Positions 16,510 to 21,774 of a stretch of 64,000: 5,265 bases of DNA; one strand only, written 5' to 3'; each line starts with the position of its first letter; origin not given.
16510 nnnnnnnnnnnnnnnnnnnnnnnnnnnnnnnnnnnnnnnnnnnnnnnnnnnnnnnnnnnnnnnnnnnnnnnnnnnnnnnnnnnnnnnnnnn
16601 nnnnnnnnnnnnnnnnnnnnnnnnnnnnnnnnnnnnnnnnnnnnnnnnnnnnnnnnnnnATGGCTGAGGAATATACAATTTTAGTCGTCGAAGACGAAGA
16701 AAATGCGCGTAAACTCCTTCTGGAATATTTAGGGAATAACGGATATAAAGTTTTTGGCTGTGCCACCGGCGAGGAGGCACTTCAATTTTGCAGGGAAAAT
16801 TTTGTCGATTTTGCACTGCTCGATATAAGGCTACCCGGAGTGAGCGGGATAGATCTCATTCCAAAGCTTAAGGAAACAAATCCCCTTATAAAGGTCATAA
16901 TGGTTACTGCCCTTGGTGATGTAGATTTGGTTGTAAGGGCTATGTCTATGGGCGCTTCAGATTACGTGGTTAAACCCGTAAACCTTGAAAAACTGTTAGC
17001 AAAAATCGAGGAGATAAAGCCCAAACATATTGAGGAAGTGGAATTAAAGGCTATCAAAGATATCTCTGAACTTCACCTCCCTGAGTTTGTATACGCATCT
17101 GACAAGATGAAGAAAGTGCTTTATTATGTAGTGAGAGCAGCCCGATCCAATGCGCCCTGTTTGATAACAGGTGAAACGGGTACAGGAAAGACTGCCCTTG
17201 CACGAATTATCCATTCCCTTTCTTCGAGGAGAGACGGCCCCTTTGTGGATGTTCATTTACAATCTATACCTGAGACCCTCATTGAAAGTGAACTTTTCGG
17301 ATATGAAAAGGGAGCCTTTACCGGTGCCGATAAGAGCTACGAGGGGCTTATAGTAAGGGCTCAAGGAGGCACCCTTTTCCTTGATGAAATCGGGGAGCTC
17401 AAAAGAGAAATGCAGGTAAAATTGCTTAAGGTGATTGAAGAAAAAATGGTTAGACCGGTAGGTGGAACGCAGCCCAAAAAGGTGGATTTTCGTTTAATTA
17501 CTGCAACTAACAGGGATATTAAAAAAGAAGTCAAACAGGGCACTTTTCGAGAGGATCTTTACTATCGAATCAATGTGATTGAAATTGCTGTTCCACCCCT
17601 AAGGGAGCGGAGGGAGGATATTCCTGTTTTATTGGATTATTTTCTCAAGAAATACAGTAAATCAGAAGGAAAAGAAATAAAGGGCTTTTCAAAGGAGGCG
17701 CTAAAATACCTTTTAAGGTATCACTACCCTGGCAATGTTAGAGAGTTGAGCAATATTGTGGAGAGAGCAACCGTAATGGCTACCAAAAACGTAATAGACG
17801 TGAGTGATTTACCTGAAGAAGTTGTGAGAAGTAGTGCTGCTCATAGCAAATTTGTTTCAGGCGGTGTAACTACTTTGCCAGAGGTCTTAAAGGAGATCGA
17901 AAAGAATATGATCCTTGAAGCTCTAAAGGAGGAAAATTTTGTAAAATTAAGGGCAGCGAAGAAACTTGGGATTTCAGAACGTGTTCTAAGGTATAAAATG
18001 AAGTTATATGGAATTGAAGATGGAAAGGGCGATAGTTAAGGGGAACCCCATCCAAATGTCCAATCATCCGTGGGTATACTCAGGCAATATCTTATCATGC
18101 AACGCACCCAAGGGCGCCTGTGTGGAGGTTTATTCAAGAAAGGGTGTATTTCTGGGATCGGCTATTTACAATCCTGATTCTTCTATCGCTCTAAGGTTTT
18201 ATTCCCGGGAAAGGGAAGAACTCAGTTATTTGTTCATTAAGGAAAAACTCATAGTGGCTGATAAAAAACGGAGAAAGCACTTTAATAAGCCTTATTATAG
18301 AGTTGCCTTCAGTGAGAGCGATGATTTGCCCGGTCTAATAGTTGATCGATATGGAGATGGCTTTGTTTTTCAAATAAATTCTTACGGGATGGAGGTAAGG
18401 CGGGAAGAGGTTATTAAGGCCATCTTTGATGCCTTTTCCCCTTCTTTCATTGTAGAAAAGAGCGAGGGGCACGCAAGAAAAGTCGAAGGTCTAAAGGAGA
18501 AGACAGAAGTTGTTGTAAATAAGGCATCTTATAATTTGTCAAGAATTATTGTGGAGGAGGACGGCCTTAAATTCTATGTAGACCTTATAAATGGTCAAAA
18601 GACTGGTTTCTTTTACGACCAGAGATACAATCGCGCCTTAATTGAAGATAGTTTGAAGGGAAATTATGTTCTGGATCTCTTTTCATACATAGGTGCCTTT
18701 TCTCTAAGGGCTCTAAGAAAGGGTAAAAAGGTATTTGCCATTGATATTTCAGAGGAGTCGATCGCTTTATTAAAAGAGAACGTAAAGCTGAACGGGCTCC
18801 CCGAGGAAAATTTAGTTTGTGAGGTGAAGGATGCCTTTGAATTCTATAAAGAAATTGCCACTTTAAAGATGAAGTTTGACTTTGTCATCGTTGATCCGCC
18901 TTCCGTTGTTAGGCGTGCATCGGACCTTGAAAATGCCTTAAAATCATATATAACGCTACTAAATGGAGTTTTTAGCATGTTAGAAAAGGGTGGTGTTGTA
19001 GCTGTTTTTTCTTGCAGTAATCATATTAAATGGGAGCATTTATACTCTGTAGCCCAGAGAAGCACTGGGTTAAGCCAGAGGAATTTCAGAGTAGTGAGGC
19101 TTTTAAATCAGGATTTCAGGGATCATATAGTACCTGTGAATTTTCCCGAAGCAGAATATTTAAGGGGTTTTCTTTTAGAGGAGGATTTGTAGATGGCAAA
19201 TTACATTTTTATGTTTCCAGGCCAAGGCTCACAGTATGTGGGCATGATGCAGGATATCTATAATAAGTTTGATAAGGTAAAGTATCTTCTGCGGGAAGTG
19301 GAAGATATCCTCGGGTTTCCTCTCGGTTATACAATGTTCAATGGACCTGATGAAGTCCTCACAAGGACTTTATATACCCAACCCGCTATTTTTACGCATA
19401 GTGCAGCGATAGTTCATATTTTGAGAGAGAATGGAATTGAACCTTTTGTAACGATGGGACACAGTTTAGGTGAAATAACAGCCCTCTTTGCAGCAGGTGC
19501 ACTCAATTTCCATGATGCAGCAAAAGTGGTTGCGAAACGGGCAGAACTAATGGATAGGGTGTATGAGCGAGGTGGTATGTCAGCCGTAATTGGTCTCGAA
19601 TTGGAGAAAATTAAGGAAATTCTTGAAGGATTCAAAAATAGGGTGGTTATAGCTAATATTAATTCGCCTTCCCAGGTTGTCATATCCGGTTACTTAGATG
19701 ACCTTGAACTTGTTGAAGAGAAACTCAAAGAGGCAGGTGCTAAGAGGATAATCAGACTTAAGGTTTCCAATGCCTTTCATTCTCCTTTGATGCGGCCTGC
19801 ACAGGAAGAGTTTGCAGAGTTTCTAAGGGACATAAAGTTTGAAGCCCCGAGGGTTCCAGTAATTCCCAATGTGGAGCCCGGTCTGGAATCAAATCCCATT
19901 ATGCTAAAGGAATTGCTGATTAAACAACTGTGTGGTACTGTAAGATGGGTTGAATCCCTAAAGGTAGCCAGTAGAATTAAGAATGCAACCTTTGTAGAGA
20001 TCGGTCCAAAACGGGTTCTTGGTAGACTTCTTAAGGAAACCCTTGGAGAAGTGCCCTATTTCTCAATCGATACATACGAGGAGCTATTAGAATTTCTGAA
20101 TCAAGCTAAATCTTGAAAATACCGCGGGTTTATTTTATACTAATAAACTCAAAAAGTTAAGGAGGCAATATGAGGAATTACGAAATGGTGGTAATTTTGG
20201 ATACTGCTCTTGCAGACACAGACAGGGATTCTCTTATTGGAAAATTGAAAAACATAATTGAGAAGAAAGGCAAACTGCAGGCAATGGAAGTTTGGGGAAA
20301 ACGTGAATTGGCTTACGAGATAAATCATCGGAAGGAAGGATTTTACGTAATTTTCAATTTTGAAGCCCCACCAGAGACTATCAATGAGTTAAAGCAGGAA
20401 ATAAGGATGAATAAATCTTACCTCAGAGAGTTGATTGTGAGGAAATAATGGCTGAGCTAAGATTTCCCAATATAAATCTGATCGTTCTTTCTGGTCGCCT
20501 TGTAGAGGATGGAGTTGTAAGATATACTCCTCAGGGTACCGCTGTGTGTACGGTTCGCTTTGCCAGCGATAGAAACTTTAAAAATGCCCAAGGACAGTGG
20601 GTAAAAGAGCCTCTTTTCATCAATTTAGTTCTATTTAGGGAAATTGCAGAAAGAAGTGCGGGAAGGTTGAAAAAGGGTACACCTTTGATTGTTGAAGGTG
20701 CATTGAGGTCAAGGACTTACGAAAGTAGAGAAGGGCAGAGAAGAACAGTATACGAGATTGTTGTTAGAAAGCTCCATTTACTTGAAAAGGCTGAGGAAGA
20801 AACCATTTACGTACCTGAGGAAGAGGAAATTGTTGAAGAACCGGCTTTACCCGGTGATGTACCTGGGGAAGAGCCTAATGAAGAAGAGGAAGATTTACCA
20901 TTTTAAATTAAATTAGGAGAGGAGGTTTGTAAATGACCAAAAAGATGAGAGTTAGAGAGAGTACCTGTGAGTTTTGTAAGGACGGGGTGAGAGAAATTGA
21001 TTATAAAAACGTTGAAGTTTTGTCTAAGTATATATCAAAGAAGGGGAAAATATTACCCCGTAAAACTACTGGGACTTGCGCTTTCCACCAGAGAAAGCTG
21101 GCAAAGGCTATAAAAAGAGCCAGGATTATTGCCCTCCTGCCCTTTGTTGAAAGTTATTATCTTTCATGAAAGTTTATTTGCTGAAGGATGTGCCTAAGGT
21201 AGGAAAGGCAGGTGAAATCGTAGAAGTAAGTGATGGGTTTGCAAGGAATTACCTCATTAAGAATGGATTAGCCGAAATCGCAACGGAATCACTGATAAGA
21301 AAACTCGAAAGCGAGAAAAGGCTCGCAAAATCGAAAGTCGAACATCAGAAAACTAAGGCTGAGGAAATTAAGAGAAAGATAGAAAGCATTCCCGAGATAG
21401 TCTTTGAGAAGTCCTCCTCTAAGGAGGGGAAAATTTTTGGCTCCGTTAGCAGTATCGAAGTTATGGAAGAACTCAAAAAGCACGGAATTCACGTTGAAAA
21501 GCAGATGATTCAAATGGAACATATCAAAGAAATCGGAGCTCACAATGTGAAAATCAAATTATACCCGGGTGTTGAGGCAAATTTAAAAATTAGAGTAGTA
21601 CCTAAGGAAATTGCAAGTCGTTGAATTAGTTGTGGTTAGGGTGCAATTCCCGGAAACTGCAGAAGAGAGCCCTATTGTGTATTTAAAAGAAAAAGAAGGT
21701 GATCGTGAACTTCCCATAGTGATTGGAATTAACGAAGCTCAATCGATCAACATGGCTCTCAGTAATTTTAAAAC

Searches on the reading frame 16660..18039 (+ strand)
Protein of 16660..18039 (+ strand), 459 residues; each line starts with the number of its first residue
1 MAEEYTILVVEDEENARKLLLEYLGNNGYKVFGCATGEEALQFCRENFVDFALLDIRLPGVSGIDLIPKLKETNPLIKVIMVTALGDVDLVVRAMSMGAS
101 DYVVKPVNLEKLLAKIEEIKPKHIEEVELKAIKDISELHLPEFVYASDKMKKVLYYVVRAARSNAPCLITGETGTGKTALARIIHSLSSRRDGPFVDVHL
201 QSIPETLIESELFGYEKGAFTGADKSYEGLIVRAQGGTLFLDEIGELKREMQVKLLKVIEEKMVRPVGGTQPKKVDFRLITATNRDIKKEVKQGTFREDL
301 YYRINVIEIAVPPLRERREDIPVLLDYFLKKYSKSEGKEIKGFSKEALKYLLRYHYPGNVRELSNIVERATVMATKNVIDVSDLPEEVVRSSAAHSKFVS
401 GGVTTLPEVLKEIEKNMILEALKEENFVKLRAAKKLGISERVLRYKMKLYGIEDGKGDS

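Call 7: search_protein_families(library=pfam, proteins=[window:16660-18039:+], max_evalue=0.01)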
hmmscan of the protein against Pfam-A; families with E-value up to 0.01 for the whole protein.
window:16660-18039:+ (459 aa): 15 families
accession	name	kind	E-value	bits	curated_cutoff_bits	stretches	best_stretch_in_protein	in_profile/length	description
PF00158.32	Sigma54_activat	-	8.1e-66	221.3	20.2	1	145-309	3-167/168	Sigma-54 interaction domain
PF25601.1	AAA_lid_14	-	2.7e-30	104.4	27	1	315-395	1-81/87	AAA+ ATPase lid domain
PF00072.30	Response_reg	-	1.6e-28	99.5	30.2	1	7-117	1-111/111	Response regulator receiver domain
PF14532.12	Sigma54_activ_2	-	7.8e-22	78.4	25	1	147-314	4-138/138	Sigma-54 interaction domain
PF02954.25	HTH_8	-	8.6e-12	45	22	1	410-449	2-41/42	Bacterial regulatory protein, Fis family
PF07728.20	AAA_5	-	1.1e-08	35.6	22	1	167-287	2-125/139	AAA domain (dynein-related subfamily)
PF01078.27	Mg_chelatase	-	3.5e-06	27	20.3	1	222-267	93-138/207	Magnesium chelatase, subunit ChlI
PF07724.20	AAA_2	-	1.3e-05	25.8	27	1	167-292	6-132/166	AAA domain (Cdc48 subfamily)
PF00004.35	AAA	-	1.6e-05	25.8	21.2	1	168-285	2-110/131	ATPase family associated with various cellular activities (AAA)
PF18024.7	HTH_50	-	3.5e-05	23.8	27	1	405-452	3-49/50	Helix-turn-helix domain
PF13191.12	AAA_16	-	0.00025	22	32.6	1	158-203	19-63/167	AAA ATPase domain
PF20720.3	nSTAND3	-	0.0015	18.7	27.2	0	158-184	11-37/155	Novel STAND NTPase 3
PF13245.12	AAA_19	-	0.0021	18.7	25.1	0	158-188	5-35/134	AAA domain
PF13401.12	AAA_22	-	0.0053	17.5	27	0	165-201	6-44/130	AAA domain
PF00493.29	MCM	-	0.0073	15.9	23.3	0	161-264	54-150/224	MCM P-loop domain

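Call 30: search_protein_families(library=ncbifam, proteins=[window:16660-18039:+], max_evalue=0.01)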
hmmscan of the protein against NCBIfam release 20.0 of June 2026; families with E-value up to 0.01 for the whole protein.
window:16660-18039:+ (459 aa): 131 families (the best 25 are shown)
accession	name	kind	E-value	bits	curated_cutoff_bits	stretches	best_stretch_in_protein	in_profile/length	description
NF008469.0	PRK11361.1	equivalog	1.9e-128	429.1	714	1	1-453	1-457/461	acetoacetate metabolism transcriptional regulator AtoC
TIGR01818.1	ntrC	equivalog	8.1e-113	377.6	558.6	1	7-448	1-461/463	nitrogen regulation protein NR(I)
NF007689.0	PRK10365.1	equivalog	1.6e-108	363.3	760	1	4-447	5-439/441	sigma-54-dependent response regulator transcription factor ZraR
TIGR02915.1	PEP_resp_reg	equivalog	2.7e-106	356.1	502.6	1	7-452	1-444/445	PEP-CTERM-box response regulator transcription factor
NF041552.1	TF_PrdR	equivalog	4.2e-101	339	795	1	110-451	238-577/577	sigma-54 dependent transcriptional regulator PrdR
NF041946.1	LuxO_transreg_Vib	equivalog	2.1e-98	330.1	800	1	10-403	2-395/463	quorum-sensing sigma-54 dependent transcriptional regulator LuxO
NF038308.1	RNA_repair_RtcR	equivalog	5e-97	325.9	650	1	147-444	186-505/530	RNA repair transcriptional activator RtcR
NF008176.1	PRK10923.1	equivalog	5.3e-96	322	620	1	6-397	5-394/469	nitrogen regulation protein NR(I)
TIGR01817.1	nifA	equivalog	1.7e-95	320.8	528.85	1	130-384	185-438/534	nif-specific transcriptional activator NifA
NF050807.1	TransRegFlbDCaul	equivalog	1.9e-91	307.2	750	1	27-451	23-439/454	sigma-54-dependent transcriptional regulator FlbD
NF051870.1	NAssimRespRegNtrX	equivalog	1.9e-90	303.9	600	1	6-451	3-451/452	nitrogen assimilation response regulator NtrX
NF011695.0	PRK15115.1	equivalog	8.3e-90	301.7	763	1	6-381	8-375/445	two-component system response regulator GlrR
NF049963.1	RespRegFlgRCampy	domain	2.3e-88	296.9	750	1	7-451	3-428/429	fla regulon two-component system response regulator FlgR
NF003451.0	PRK05022.1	equivalog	7.4e-83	279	476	1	114-447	163-505/512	nitric oxide reductase transcriptional regulator NorR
NF041906.1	V4R_TF_MobR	exception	4.1e-82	276.4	999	1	143-449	234-543/544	phenol degradation transcriptional regulator MobR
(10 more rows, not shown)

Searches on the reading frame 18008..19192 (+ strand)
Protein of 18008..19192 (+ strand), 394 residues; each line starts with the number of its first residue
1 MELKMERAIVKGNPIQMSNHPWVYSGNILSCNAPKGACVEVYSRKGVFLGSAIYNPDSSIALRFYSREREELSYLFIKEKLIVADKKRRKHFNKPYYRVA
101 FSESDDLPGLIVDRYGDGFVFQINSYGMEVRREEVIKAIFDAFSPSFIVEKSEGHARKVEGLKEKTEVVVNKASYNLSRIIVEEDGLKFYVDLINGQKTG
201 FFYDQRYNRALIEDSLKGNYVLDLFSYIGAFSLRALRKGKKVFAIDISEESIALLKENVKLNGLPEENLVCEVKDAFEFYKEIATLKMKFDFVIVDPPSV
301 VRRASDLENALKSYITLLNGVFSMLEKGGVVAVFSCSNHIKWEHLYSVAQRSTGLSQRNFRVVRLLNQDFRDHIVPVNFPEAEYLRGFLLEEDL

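Call 30: search_protein_families(library=ncbifam, proteins=[window:18008-19192:+], max_evalue=0.01)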
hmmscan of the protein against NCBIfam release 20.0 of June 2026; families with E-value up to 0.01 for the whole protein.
window:18008-19192:+ (394 aa): 28 families (the best 25 are shown)
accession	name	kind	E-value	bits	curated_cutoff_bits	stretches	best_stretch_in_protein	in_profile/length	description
NF053718.1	23SC1962Mtase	equivalog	9.4e-72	241.8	575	1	12-391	8-381/383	23S rRNA (cytosine(1962)-C(5))-methyltransferase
NF046099.1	RSP_2647_MTase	equivalog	2e-65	221.2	600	1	19-389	17-388/391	RSP_2647 family RNA methyltransferase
NF033380.1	Rlm_2499C5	equivalog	4.7e-57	193.5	650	1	18-391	16-389/391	23S rRNA (cytosine(2499)-C(5))-methyltransferase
NF011707.0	PRK15128.1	equivalog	2.9e-56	191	712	1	17-388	16-391/396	23S rRNA (cytosine(1962)-C(5))-methyltransferase RlmI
NF008748.0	PRK11783.1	equivalog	4.1e-24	84.8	466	1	163-337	487-660/704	bifunctional 23S rRNA (guanine(2069)-N(7))-methyltransferase RlmK/23S rRNA (guanine(2445)-N(2))-methyltransferase RlmL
NF047732.1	tRNAMtaseTrm5bMeth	equivalog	1.1e-10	41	500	1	180-266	163-246/337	tRNA (guanine(37)-N1)-methyltransferase Trm5b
TIGR00095.1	TIGR00095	equivalog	6.8e-09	35.7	117.5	1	212-357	47-187/194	16S rRNA (guanine(966)-N(2))-methyltransferase RsmD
NF047730.1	tRNAMtaseTrm5b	equivalog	1.4e-08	34.2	600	1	169-302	135-259/330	tRNA (guanine(37)-N1)-methyltransferase Trm5b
NF011529.0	PRK14968.1-3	equivalog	2.9e-08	33.4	162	1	217-301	34-110/198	putative methyltransferase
TIGR00479.1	rumA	equivalog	1.2e-07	30.9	183.55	1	216-299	291-373/432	23S rRNA (uracil(1939)-C(5))-methyltransferase RlmD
NF009639.0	PRK13168.1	equivalog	1.1e-06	27.8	458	1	217-298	300-379/446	23S rRNA (uracil(1939)-C(5))-methyltransferase RlmD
NF041255.1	mycofact_MftM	equivalog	5.2e-06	26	200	1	214-274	136-196/289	mycofactocin oligosaccharide methyltransferase MftM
NF002909.0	PRK03522.2-1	equivalog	1.2e-05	24.6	553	1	215-299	230-309/374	23S rRNA (uracil(747)-C(5))-methyltransferase RlmC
TIGR00537.1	hemK_rel_arch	hypoth_equivalog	3.1e-05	23.8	87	1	215-302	17-95/179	HemK2/MTQ2 family protein methyltransferase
NF047729.1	tRNAMtaseTaw21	equivalog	4.3e-05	22.8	400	1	146-264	38-155/250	tRNA 4-demethylwyosine(37)-methyltransferase Taw21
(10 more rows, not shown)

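Call 31: search_protein_families(library=pfam, proteins=[window:18008-19192:+], max_evalue=0.001)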
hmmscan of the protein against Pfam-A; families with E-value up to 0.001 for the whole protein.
window:18008-19192:+ (394 aa): 10 families
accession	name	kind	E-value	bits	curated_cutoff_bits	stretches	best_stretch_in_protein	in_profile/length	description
PF10672.15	Methyltrans_SAM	-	3.7e-20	72.8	27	1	177-338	83-239/286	S-adenosylmethionine-dependent methyltransferase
PF17785.7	PUA_3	-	8.3e-13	48.4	22.6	1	19-67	14-64/64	PUA-like domain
PF02475.24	TRM5-TYW2_MTfase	-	4.1e-10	40.3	28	1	181-296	2-111/164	TRM5/TYW2 methyltransferase domain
PF03602.21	Cons_hypoth95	-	1.6e-09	38.1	24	1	212-327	36-152/182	Conserved hypothetical protein 95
PF13847.12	Methyltransf_31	-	3.6e-09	36.9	27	1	217-340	3-114/145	Methyltransferase domain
PF09445.16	Methyltransf_15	-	4.5e-06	26.8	22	1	219-298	2-80/165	RNA cap guanine-N2 methyltransferase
PF02005.22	TRM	-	1e-05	25.4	27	1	219-297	51-128/376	N2,N2-dimethylguanosine tRNA methyltransferase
PF13649.12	Methyltransf_25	-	6.9e-05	23.9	27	1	221-316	1-91/97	Methyltransferase domain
PF05175.20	MTS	-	8e-05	22.8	23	1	217-333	31-138/170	Methyltransferase small domain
PF01728.25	FtsJ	-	0.0004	20.8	24.1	1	212-333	19-139/181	FtsJ-like methyltransferase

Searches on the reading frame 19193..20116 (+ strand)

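Call 30: search_protein_families(library=ncbifam, proteins=[window:19193-20116:+], max_evalue=0.01)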
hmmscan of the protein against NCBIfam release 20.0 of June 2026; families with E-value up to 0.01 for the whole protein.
window:19193-20116:+ (307 aa): 8 families
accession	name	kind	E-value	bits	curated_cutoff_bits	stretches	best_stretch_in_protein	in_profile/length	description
TIGR00128.1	fabD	equivalog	6.7e-87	291.6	260.9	1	4-283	3-286/290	ACP S-malonyltransferase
TIGR03131.1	malonate_mdcH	equivalog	5e-63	213.3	297.9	1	4-297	1-289/297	malonate decarboxylase subunit epsilon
NF045894.1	PKS_plus_SDR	equivalog_domain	5.8e-62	209.8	1740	1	4-286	532-817/1515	type I polyketide synthase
TIGR02813.1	omega_3_PfaA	subfamily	1.9e-37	127.7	1010.1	1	6-285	583-881/2582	polyketide-type polyunsaturated fatty acid synthase PfaA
NF037940.1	PKS_MbtD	equivalog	1.5e-33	116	1150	1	4-276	92-366/978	mycobactin polyketide synthase MbtD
NF037941.1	PKS_NbtC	equivalog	7.2e-28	97.1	1150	1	6-288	99-388/1027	nocobactin polyketide synthase NbtC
NF041183.1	Pks2_ls1_myc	equivalog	3.7e-27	93.7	2400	1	5-283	534-813/2086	sulfolipid-1 biosynthesis phthioceranic/hydroxyphthioceranic acid synthase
NF040607.1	mycolic_Pks13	equivalog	8e-26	89.8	2100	1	4-275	665-945/1680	polyketide synthase Pks13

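Call 31: search_protein_families(library=pfam, proteins=[window:19193-20116:+], max_evalue=0.001)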
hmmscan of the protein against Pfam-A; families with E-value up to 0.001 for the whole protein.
window:19193-20116:+ (307 aa): 1 family
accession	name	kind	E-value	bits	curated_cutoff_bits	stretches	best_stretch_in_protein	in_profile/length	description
PF00698.26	Acyl_transf_1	-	1.5e-41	143.4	32.7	1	5-286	1-281/319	Acyl transferase domain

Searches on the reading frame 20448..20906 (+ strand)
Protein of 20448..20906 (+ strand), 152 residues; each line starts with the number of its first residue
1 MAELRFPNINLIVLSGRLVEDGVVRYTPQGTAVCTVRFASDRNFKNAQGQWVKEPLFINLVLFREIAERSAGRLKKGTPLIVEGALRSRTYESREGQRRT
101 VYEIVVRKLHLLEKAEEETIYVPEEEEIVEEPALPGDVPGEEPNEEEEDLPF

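Call 31: search_protein_families(library=pfam, proteins=[window:20448-20906:+], max_evalue=0.001)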
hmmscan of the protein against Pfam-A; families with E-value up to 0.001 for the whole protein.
window:20448-20906:+ (152 aa): 2 families
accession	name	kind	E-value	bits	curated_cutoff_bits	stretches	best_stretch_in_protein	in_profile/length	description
PF00436.31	SSB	-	9.9e-26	90.3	26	1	10-111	2-103/104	Single-strand binding protein family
PF22657.2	SSB_1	-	3.4e-05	24.4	27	1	10-94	1-83/91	Another single-strand binding protein family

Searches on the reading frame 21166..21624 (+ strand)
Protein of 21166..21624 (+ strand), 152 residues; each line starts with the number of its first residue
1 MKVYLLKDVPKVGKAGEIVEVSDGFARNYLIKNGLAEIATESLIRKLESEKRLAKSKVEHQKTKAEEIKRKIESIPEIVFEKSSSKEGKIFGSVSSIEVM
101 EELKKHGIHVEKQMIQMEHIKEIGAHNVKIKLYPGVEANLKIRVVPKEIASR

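Call 31: search_protein_families(library=pfam, proteins=[window:21166-21624:+], max_evalue=0.001)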
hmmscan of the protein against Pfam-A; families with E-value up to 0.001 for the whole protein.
window:21166-21624:+ (152 aa): 2 families
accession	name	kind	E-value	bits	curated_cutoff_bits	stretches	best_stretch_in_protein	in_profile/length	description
PF03948.19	Ribosomal_L9_C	-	2.5e-22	79.5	23.2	1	64-145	2-85/86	Ribosomal protein L9, C-terminal domain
PF01281.25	Ribosomal_L9_N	-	5.9e-22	77.4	20.7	1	1-46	1-46/47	Ribosomal protein L9, N-terminal domain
